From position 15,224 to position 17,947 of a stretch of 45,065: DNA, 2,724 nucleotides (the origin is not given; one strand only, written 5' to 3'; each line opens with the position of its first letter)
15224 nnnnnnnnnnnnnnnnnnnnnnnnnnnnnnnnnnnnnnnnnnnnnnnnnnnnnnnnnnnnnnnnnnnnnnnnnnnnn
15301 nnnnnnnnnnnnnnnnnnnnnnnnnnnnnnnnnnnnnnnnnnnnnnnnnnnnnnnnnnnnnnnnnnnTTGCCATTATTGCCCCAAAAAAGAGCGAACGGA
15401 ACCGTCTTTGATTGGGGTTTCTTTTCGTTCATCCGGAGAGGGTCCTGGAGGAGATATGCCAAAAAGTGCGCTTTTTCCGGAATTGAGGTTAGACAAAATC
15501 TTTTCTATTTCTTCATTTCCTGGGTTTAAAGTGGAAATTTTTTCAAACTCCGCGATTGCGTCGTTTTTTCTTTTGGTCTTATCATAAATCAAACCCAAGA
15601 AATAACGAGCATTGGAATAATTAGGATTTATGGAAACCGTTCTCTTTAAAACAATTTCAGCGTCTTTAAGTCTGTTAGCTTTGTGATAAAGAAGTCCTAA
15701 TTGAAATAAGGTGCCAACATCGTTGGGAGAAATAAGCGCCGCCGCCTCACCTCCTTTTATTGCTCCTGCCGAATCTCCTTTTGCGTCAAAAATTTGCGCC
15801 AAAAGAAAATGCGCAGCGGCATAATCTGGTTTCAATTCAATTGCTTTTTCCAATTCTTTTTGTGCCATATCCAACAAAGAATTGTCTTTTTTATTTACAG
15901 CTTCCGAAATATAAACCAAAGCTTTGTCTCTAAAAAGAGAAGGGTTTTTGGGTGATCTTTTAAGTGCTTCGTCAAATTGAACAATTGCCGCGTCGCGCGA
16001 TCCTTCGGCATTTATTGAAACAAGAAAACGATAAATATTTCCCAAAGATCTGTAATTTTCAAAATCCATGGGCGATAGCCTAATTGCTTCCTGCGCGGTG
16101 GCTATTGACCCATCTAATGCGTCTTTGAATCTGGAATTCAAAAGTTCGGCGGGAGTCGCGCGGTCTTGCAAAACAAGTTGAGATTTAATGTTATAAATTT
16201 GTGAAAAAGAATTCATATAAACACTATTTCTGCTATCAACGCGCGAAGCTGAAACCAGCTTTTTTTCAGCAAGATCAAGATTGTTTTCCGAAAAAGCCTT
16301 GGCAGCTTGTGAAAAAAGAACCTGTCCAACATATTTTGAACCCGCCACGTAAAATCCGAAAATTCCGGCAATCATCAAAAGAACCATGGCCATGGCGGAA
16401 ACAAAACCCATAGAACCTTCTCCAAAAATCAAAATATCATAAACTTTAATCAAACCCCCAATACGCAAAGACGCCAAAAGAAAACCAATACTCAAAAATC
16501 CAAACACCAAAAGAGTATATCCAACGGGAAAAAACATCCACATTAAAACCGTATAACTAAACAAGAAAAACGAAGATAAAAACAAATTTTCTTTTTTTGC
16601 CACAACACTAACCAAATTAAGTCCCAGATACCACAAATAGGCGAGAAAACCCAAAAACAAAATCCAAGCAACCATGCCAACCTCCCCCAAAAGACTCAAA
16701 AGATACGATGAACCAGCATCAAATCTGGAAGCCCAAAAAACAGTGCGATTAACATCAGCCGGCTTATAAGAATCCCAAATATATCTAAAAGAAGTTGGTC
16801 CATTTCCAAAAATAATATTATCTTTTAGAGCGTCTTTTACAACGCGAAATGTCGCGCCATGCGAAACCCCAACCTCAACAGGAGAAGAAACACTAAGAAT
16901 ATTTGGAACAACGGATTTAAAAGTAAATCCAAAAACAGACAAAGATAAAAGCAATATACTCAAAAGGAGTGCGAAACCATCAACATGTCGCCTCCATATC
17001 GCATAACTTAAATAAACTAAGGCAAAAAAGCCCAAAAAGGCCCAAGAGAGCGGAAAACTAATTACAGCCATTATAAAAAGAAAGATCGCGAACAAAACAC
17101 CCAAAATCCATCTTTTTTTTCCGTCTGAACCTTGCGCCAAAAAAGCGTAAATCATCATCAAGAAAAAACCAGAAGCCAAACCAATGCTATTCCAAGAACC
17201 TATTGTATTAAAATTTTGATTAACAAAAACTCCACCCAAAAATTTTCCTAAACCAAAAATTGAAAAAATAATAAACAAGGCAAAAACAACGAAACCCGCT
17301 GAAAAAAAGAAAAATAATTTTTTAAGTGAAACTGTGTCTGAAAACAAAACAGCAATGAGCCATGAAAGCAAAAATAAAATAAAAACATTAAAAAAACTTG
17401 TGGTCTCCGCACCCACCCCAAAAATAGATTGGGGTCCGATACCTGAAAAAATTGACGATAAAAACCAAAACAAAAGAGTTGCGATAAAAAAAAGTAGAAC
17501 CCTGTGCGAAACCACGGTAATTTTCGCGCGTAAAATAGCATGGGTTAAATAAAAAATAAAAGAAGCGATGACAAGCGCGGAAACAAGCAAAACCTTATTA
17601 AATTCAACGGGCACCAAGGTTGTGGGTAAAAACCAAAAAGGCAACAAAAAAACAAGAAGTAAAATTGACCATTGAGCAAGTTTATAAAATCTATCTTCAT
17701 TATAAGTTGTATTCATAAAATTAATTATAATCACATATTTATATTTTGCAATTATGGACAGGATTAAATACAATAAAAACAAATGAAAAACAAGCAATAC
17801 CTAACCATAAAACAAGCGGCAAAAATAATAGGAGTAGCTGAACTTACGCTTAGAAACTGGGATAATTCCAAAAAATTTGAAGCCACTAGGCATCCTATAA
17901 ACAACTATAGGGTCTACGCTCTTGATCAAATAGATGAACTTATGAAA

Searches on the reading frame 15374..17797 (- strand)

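Call 9: search_protein_families(library=pfam, proteins=[window:15374-17797:-], max_evalue=0.001)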
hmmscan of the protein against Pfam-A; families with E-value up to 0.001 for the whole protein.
window:15374-17797:- (807 aa): 12 families
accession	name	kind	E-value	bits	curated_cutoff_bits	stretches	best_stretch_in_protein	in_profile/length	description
PF13414.12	TPR_11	-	4e-16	58.8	26.8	1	645-674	13-42/42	TPR repeat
PF13431.12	TPR_17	-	4.5e-16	58.1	24.4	0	649-680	2-33/34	Tetratricopeptide repeat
PF07719.23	TPR_2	-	1.7e-14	53.1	27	0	730-761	3-34/34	Tetratricopeptide repeat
PF14559.12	TPR_19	-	5.2e-14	52.8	25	1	706-770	3-67/68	Tetratricopeptide repeat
PF13181.12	TPR_8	-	1.4e-13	50.2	25.7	0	730-760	3-33/34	Tetratricopeptide repeat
PF13432.12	TPR_16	-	8.8e-12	45.7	32.7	1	643-687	14-58/65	Tetratricopeptide repeat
PF13428.12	TPR_14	-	2.1e-10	40.7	23.5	0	697-735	4-42/44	Tetratricopeptide repeat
PF00515.34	TPR_1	-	2.3e-09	37.1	27.8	0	697-727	4-34/34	Tetratricopeptide repeat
PF13424.12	TPR_12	-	2.1e-05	25.1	30.1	0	695-723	46-74/77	Tetratricopeptide repeat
PF13371.12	TPR_9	-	0.0003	21.2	35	0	702-771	3-72/73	Tetratricopeptide repeat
PF12895.13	ANAPC3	-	0.00033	21.3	27.2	0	642-719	5-81/82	Anaphase-promoting complex, cyclosome, subunit 3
PF23914.1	TPR_CcmH_CycH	-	0.0004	20.7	42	0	657-762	47-155/158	Cytochrome c-type biogenesis protein H TPR domain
